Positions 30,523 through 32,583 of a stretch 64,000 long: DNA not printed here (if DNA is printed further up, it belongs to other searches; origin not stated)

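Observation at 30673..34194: Tandem B12-binding radical-SAM paralogues with non-canonical Cx4Cx2C motifs heading a glycan operon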

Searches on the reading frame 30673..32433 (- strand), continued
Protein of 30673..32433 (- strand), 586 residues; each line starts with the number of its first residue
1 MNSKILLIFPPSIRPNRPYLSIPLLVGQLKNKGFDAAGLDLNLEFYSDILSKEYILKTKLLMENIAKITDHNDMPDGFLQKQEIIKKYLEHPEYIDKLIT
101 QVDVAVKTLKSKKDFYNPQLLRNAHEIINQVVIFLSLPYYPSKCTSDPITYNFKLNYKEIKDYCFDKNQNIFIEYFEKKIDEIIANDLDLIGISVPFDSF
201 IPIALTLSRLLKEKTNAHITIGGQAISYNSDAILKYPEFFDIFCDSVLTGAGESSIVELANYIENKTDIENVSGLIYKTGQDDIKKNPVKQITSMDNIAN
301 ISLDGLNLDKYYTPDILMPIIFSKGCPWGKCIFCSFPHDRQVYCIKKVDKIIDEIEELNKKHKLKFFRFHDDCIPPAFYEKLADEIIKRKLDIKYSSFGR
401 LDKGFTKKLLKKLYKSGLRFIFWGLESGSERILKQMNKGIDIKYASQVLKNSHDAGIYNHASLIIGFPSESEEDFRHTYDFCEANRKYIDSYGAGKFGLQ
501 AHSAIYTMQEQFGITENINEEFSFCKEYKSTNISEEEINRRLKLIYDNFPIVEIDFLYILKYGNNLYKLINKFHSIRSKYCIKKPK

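Call 67: search_protein_families(library=pfam, proteins=[L061:5749-7860:+, L061:10001-12136:+, L015:3554-5686:+, L031:1538-3745:+, L039:7067-9268:+, L057:2725-4965:+, L068:9818-12097:+, L077:9581-11821:+, L061:789-2153:+, L061:4730-5746:+], max_evalue=0.01)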
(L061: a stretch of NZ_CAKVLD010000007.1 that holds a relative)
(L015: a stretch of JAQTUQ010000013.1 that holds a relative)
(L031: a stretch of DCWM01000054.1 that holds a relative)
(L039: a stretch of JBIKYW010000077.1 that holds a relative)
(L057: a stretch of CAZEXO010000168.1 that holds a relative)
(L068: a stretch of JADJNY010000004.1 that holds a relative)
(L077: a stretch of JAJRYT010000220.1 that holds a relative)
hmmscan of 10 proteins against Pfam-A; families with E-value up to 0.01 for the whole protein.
L061:5749-7860:+ (703 aa): 1 family
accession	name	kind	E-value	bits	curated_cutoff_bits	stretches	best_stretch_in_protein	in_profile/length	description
PF04055.27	Radical_SAM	-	2.5e-12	47.7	29.5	1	309-467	2-165/166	Radical SAM superfamily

L061:10001-12136:+ (711 aa): 1 family
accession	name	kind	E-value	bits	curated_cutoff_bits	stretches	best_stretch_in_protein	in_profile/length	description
PF04055.27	Radical_SAM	-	3.6e-14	53.7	29.5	1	311-472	1-165/166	Radical SAM superfamily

L015:3554-5686:+ (710 aa): 3 families
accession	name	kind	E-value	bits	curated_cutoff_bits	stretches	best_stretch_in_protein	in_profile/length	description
PF04055.27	Radical_SAM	-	1.6e-18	67.9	29.5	1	321-482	3-166/166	Radical SAM superfamily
PF05402.18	PqqD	-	1.9e-10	41.3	23.4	1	644-708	3-67/67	Coenzyme PQQ synthesis protein D (PqqD)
PF02310.24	B12-binding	-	4e-05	23.9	32.1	1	178-233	43-98/121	B12 binding domain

L031:1538-3745:+ (735 aa): 3 families
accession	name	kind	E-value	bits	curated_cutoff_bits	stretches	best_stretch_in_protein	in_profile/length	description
PF04055.27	Radical_SAM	-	6.8e-16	59.3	29.5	1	313-480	2-166/166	Radical SAM superfamily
PF02310.24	B12-binding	-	7.6e-07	29.4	32.1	1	168-252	35-120/121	B12 binding domain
PF05402.18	PqqD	-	0.00034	21.3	23.4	1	667-732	2-67/67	Coenzyme PQQ synthesis protein D (PqqD)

L039:7067-9268:+ (733 aa): 2 families
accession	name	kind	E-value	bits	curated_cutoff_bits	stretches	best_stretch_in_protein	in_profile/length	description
PF04055.27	Radical_SAM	-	7.5e-20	72.2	29.5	1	324-485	3-165/166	Radical SAM superfamily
PF02310.24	B12-binding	-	1.5e-06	28.5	32.1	1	178-257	41-117/121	B12 binding domain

L057:2725-4965:+ (746 aa): 2 families
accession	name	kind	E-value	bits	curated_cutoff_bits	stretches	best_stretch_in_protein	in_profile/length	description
PF04055.27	Radical_SAM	-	2.2e-19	70.7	29.5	1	321-480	3-165/166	Radical SAM superfamily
PF02310.24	B12-binding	-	6.2e-07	29.7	32.1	1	177-253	41-114/121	B12 binding domain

L068:9818-12097:+ (759 aa): 2 families
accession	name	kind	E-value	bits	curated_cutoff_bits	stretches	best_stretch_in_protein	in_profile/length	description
PF04055.27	Radical_SAM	-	1.9e-13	51.3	29.5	1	403-566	3-166/166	Radical SAM superfamily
PF02310.24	B12-binding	-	3.4e-05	24.1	32.1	1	259-330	54-120/121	B12 binding domain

L077:9581-11821:+ (746 aa): 2 families
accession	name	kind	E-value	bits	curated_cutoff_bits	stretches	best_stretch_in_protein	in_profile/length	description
PF04055.27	Radical_SAM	-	5.9e-18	66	29.5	1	281-441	2-163/166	Radical SAM superfamily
PF02310.24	B12-binding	-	2.3e-09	37.6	32.1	1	146-220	45-119/121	B12 binding domain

L061:789-2153:+ (454 aa): 4 families
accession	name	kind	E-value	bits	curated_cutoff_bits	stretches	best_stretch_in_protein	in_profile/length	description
PF00535.33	Glycos_transf_2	-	8.6e-25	88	23.3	1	7-140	1-130/168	Glycosyl transferase family 2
PF13641.12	Glyco_tranf_2_3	-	9.1e-11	42.6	27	1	6-226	3-208/230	Glycosyltransferase like family 2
PF10111.15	Glyco_tranf_2_2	-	9.6e-10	38.8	27.3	1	7-208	1-195/276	Glycosyltransferase like family 2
PF13704.12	Glyco_tranf_2_4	-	0.0028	18.6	27.5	1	36-97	20-81/98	Glycosyl transferase family 2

L061:4730-5746:+ (338 aa): 1 family
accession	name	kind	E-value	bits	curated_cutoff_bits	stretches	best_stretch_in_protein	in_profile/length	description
PF02585.22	PIG-L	-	7.2e-18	65.8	28.2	2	10-48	1-39/129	GlcNAc-PI de-N-acetylase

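Call 68: search_protein_families(library=ncbifam, alignment_id=A1, max_evalue=1e-10)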
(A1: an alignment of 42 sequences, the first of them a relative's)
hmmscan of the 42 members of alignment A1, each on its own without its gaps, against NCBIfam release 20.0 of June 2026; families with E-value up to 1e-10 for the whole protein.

A. member 1, P0001 (586 aa): 14 families
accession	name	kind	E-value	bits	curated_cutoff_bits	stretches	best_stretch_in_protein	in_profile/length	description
TIGR03975.1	rSAM_ocin_1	subfamily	2e-40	138.9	281.85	1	164-516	105-461/606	RiPP maturation radical SAM C-methyltransferase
TIGR04479.1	bcpD_PhpK_rSAM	subfamily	3.3e-35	121.4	600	1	177-517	96-439/504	PhpK family radical SAM P-methyltransferase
TIGR03471.1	HpnJ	equivalog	2.4e-29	102.6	577.6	1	184-549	65-432/472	hopanoid biosynthesis associated radical SAM protein HpnJ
TIGR02026.1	BchE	equivalog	4.7e-28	98.3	481.35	1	179-480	54-360/497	magnesium-protoporphyrin IX monomethyl ester anaerobic oxidative cyclase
TIGR04014.1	B12_SAM_MJ_0865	equivalog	2e-24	86.2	360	1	408-484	259-335/434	methyl-coenzyme M reductase glutamine C-methyltransferase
TIGR04072.2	rSAM_ladder_B12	equivalog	5.3e-24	84.6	360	1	203-480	85-344/443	lipid biosynthesis B12-binding/radical SAM protein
NF038361.1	rSAM_Sden_1168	equivalog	1.3e-20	73.4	575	1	180-484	133-450/560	Sden_1168 family B12-binding radical SAM P-methyltransferase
NF050148.1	rSAM_ApyD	equivalog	8.9e-20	70.6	750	1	175-482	62-363/645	RiPP biosynthesis radical SAM protein ApyD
TIGR04013.1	B12_SAM_MJ_1487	hypoth_equivalog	1.9e-19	69.8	251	0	421-483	269-331/382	TIGR04013 family B12-binding domain/radical SAM domain-containing protein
TIGR04367.1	HpnR_B12_rSAM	equivalog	2.2e-19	69.4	650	1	187-482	60-349/490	hopanoid C-3 methylase HpnR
NF040542.1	rSAM_RCCLKC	equivalog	2.7e-15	56.5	450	1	172-485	33-350/423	arsinothricin biosynthesis radical SAM protein ArsL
TIGR04385.1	B12_rSAM_cofa1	equivalog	2.2e-14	53.5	450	1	199-481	82-360/438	B12 lower ligand biosynthesis radical SAM protein BzaD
TIGR01125.1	TIGR01125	equivalog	4.5e-14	52.3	356.95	0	425-549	254-380/432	30S ribosomal protein S12 methylthiotransferase RimO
TIGR00089.1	TIGR00089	subfamily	4e-13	48.9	251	0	420-486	251-319/429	MiaB/RimO family radical SAM methylthiotransferase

B. families by the number of members that match (of 42 scanned): 19 families
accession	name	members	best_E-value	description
TIGR03975.1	rSAM_ocin_1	42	6.7e-45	RiPP maturation radical SAM C-methyltransferase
TIGR04479.1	bcpD_PhpK_rSAM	42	4.5e-39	PhpK family radical SAM P-methyltransferase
TIGR03471.1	HpnJ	42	2.4e-29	hopanoid biosynthesis associated radical SAM protein HpnJ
TIGR04072.2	rSAM_ladder_B12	42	4.7e-26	lipid biosynthesis B12-binding/radical SAM protein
TIGR02026.1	BchE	41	8.4e-29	magnesium-protoporphyrin IX monomethyl ester anaerobic oxidative cyclase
TIGR04014.1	B12_SAM_MJ_0865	40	1.2e-24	methyl-coenzyme M reductase glutamine C-methyltransferase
NF050148.1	rSAM_ApyD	38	5.2e-28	RiPP biosynthesis radical SAM protein ApyD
TIGR04385.1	B12_rSAM_cofa1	31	2.2e-20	B12 lower ligand biosynthesis radical SAM protein BzaD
TIGR04013.1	B12_SAM_MJ_1487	29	1.4e-23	TIGR04013 family B12-binding domain/radical SAM domain-containing protein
NF038361.1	rSAM_Sden_1168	27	8.6e-21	Sden_1168 family B12-binding radical SAM P-methyltransferase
NF040542.1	rSAM_RCCLKC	19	2.3e-16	arsinothricin biosynthesis radical SAM protein ArsL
TIGR04367.1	HpnR_B12_rSAM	15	4.1e-20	hopanoid C-3 methylase HpnR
TIGR04190.1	B12_SAM_Ta0216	4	4e-14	TIGR04190 family B12-binding domain/radical SAM domain protein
TIGR03960.1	rSAM_fuse_unch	2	3.8e-13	TIGR03960 family B12-binding radical SAM protein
TIGR01125.1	TIGR01125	1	4.5e-14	30S ribosomal protein S12 methylthiotransferase RimO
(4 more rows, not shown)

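Call 75: search_protein_families(library=pfam, proteins=[L073:309-1634:+, L073:11997-12986:-, L073:13918-15246:-, L073:15859-18018:+, L073:8018-9988:+, L073:4756-5922:-, L020:6122-6724:-, L020:6659-7879:+, L004:4928-8314:+, L004:3608-4915:+], max_evalue=0.01)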
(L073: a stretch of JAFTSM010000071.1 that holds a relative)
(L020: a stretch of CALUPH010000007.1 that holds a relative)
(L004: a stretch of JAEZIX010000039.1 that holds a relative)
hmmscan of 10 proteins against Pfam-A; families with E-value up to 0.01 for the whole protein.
L073:309-1634:+ (441 aa): 4 families
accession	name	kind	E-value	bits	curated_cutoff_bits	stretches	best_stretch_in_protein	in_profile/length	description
PF03600.22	CitMHS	-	2.4e-88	296.9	31.9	2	24-382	1-336/336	Citrate transporter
PF02040.21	ArsB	-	1e-16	61.8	22.2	1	67-437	47-423/423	Arsenical pump membrane protein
PF00939.25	Na_sulph_symp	-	2.5e-11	43.7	27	2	72-215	322-467/472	Sodium:sulfate symporter transmembrane region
PF06450.18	NhaB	-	8.2e-06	25.4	27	1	161-280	212-334/515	Bacterial Na+/H+ antiporter B (NhaB)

L073:11997-12986:- (329 aa): 0 families

L073:13918-15246:- (442 aa): 2 families
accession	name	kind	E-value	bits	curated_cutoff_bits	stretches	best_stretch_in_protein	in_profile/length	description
PF04055.27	Radical_SAM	-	3.3e-22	79.9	29.5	1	125-279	3-161/166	Radical SAM superfamily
PF13353.11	Fer4_12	-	0.00012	22.8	22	1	128-205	14-96/137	4Fe-4S single cluster domain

L073:15859-18018:+ (719 aa): 1 family
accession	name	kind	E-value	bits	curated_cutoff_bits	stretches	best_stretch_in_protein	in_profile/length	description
PF00756.26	Esterase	-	3.4e-08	34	22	1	580-637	91-149/251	Putative esterase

L073:8018-9988:+ (656 aa): 5 families
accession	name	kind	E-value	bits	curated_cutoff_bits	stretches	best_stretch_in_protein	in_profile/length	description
PF01501.26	Glyco_transf_8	-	1.4e-34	120.2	24.3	1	4-244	2-252/253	Glycosyl transferase family 8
PF04055.27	Radical_SAM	-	8.5e-15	55.7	29.5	1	355-483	3-138/166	Radical SAM superfamily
PF18404.7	Glyco_transf_24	-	2.7e-07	30.7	25.7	1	17-154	17-152/268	Glucosyltransferase 24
PF13186.11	SPASM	-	0.00017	22.2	21.5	1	566-628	1-66/67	Iron-sulfur cluster-binding domain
PF03407.22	Nucleotid_trans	-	0.0007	20.1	22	1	100-233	67-196/208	Nucleotide-diphospho-sugar transferase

L073:4756-5922:- (388 aa): 1 family
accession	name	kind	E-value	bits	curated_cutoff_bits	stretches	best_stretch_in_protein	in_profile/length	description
PF01136.24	Peptidase_U32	-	2.2e-06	27.6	22.4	1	122-216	1-90/233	Peptidase family U32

L020:6122-6724:- (200 aa): 1 family
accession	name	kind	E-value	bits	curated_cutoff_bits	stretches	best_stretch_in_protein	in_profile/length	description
PF03398.19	Ist1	-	0.0024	18.3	33.6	1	46-158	45-155/164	Regulator of Vps4 activity in the MVB pathway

L020:6659-7879:+ (406 aa): 16 families
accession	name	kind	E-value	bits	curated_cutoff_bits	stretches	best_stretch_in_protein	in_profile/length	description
PF07719.23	TPR_2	-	2.2e-29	99.6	27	3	239-267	3-31/34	Tetratricopeptide repeat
PF00515.34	TPR_1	-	2.5e-22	78.2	27.8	3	376-404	3-31/34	Tetratricopeptide repeat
PF13181.12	TPR_8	-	4.7e-17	61.1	25.7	1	376-404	3-31/34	Tetratricopeptide repeat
PF13432.12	TPR_16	-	6.4e-15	55.7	32.7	1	111-168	3-59/65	Tetratricopeptide repeat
PF13428.12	TPR_14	-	2.8e-10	40.3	23.5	0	111-135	7-32/44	Tetratricopeptide repeat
PF12895.13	ANAPC3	-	1.1e-09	38.9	27.2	1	70-130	22-81/82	Anaphase-promoting complex, cyclosome, subunit 3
PF14559.12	TPR_19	-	4.5e-08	33.7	25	1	115-161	1-47/68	Tetratricopeptide repeat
PF13424.12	TPR_12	-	1.7e-07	31.7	30.1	0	374-402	45-73/77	Tetratricopeptide repeat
PF13371.12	TPR_9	-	3.5e-07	30.6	35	0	79-129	3-53/73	Tetratricopeptide repeat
PF13431.12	TPR_17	-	7e-07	29.5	24.4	0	295-325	2-32/34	Tetratricopeptide repeat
PF13174.12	TPR_6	-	9e-05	23.3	26.3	0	143-167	4-28/33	Tetratricopeptide repeat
PF13374.12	TPR_10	-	0.00012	22.4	27.5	0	112-130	9-27/42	Tetratricopeptide repeat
PF13414.12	TPR_11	-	0.00012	22.1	26.8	0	282-317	4-39/42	TPR repeat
PF13176.12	TPR_7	-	0.0007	19.9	27.9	0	381-403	6-28/36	Tetratricopeptide repeat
PF23914.1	TPR_CcmH_CycH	-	0.0024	18.2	42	0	119-167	101-149/158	Cytochrome c-type biogenesis protein H TPR domain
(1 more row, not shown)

L004:4928-8314:+ (1128 aa): 4 families
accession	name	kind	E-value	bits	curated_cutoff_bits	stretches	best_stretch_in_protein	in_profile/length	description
PF01590.32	GAF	-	2.4e-53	180.6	22.4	6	731-874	4-133/133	GAF domain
PF13185.12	GAF_2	-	2.9e-37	128.4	28.6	3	729-874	4-135/136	GAF domain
PF13492.12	GAF_3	-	2.7e-25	89.7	27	1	729-874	2-127/129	GAF domain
PF15714.11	SpoVT_C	-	4.2e-05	24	27.5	0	273-337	59-124/128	Stage V sporulation protein T C-terminal, transcription factor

L004:3608-4915:+ (435 aa): 3 families
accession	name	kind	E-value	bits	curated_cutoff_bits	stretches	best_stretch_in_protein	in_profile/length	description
PF25137.1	ADH_Fe_C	-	1.2e-53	182.1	27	1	240-434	1-193/194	Fe-containing alcohol dehydrogenase family, C-terminal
PF00465.25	Fe-ADH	-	6.5e-41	140.2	31.3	1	58-229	1-168/168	Iron-containing alcohol dehydrogenase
PF13685.12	Fe-ADH_2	-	4e-10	40.3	28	1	63-156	2-93/149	Iron-containing alcohol dehydrogenase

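Call 77: search_protein_families(library=pfam, proteins=[L020:3106-3978:-, L020:3975-5138:-, L083:15857-17509:+, L083:14941-15771:+, L083:2874-3824:-, L084:5938-7905:+, L084:1585-3144:+, L012:8338-9747:-, L073:9998-10666:+], max_evalue=0.01)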
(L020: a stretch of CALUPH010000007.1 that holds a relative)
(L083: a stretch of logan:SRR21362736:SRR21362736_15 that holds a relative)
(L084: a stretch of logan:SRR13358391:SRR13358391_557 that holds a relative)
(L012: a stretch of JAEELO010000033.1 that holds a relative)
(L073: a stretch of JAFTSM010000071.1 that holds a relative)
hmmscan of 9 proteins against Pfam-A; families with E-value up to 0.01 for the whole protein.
L020:3106-3978:- (290 aa): 2 families
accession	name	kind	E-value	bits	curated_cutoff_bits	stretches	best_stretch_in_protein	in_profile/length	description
PF04055.27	Radical_SAM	-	6.1e-13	49.7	29.5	1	13-137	4-135/166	Radical SAM superfamily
PF13186.11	SPASM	-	6.2e-08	33.3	21.5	1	223-285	1-67/67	Iron-sulfur cluster-binding domain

L020:3975-5138:- (387 aa): 2 families
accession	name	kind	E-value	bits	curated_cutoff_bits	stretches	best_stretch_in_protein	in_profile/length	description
PF01501.26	Glyco_transf_8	-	2.3e-37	129.4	24.3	1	40-279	1-251/253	Glycosyl transferase family 8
PF18404.7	Glyco_transf_24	-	1.9e-06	27.9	25.7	1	46-245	9-206/268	Glucosyltransferase 24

L083:15857-17509:+ (550 aa): 0 families

L083:14941-15771:+ (276 aa): 2 families
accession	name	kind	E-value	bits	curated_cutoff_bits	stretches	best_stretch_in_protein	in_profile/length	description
PF04055.27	Radical_SAM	-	1.3e-06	29.1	29.5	1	28-112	4-90/166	Radical SAM superfamily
PF13353.11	Fer4_12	-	1e-05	26.3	22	1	28-110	12-94/137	4Fe-4S single cluster domain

L083:2874-3824:- (316 aa): 0 families

L084:5938-7905:+ (655 aa): 4 families
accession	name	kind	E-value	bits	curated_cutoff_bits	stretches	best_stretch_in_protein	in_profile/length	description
PF13202.12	EF-hand_5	-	4.6e-07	29.5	25.9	1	455-472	6-23/25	EF hand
PF00036.39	EF-hand_1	-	3.3e-05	23.6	25.4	1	452-471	4-23/29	EF hand domain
PF13405.12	EF-hand_6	-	0.00062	19.7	25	0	455-472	7-24/30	EF-hand domain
PF13499.12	EF-hand_7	-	0.0095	16.7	30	0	448-504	2-59/67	EF-hand domain pair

L084:1585-3144:+ (519 aa): 0 families

L012:8338-9747:- (469 aa): 0 families

L073:9998-10666:+ (222 aa): 0 families

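Call 83: search_protein_representatives(alignment_id=A1)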
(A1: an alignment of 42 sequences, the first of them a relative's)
Query: 42 sequences, 606 profile positions. Proteins with E-value up to 0.001 (for the whole library): 66568; up to 1e-10: 46407; up to 1e-30: 16896. The best 150 are listed.
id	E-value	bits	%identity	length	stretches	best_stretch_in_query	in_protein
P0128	8.2e-241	817.2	-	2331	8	192-534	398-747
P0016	1.7e-234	796.4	-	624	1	1-604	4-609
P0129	7.5e-232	787.6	-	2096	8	190-542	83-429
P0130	9.6e-225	764.2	-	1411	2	1-566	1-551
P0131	3.8e-222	755.6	-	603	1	1-599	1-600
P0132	5.3e-221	751.8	-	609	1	1-605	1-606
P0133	1.0e-220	750.8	-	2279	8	185-530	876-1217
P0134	2.0e-219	746.6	-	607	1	2-602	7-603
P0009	3.6e-211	719.3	-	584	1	1-604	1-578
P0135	1.6e-207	707.3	-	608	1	2-603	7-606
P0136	2.9e-204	696.5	-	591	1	2-602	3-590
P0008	6.6e-202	688.7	-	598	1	1-601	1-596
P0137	1.1e-201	688.0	-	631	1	1-601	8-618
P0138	1.5e-200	684.3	-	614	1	2-602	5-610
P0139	2.3e-200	683.6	-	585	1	2-599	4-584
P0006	4.9e-188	642.9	-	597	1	1-593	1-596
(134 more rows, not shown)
